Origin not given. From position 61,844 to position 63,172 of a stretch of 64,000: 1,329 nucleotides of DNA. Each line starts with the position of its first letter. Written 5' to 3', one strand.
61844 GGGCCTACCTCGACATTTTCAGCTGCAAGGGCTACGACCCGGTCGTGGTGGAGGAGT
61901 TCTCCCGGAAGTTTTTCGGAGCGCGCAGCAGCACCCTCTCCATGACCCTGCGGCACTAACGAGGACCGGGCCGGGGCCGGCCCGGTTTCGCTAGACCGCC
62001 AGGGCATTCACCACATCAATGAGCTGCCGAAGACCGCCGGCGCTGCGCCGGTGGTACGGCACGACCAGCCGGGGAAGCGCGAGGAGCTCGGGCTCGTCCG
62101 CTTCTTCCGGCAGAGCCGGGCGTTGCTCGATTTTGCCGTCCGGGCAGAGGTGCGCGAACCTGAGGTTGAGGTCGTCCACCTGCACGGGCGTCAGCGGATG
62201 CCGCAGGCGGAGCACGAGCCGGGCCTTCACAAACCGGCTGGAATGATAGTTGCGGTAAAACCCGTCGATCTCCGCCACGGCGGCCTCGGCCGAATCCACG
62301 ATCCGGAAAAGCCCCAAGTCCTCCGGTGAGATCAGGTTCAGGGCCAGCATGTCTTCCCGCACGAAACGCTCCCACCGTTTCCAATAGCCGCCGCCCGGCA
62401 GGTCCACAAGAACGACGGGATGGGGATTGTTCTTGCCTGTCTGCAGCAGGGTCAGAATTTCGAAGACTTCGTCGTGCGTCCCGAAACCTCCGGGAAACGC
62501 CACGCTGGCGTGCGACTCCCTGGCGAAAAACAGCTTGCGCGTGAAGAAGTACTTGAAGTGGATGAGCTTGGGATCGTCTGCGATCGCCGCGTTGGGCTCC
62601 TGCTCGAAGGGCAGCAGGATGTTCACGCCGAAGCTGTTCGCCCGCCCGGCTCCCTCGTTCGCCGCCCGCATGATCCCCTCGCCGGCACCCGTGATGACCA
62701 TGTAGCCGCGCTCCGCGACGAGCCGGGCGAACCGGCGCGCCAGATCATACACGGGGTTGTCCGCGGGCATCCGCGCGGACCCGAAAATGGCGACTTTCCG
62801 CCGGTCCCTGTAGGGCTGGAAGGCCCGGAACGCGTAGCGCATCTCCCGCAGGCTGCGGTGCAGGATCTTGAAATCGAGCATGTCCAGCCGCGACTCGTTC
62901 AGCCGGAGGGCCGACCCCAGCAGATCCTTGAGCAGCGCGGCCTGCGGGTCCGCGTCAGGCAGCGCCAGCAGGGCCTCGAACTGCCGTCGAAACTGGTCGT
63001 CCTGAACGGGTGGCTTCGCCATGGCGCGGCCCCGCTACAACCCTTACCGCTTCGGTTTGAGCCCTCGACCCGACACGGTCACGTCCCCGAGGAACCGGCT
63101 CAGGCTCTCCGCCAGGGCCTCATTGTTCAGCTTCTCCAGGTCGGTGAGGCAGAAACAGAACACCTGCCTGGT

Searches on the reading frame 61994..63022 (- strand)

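Call 45: search_protein_families(library=pfam, proteins=[window:61994-63022:-], max_evalue=0.00001)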
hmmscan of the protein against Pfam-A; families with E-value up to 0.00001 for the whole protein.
window:61994-63022:- (343 aa): 2 families
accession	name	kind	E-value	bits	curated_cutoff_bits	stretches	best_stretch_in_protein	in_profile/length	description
PF03641.19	Lysine_decarbox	-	7.3e-26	91.3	27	1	118-251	1-130/131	Possible lysine decarboxylase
PF18306.6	LDcluster4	-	2.1e-12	47.4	26.3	1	75-187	2-111/151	SLOG cluster4 family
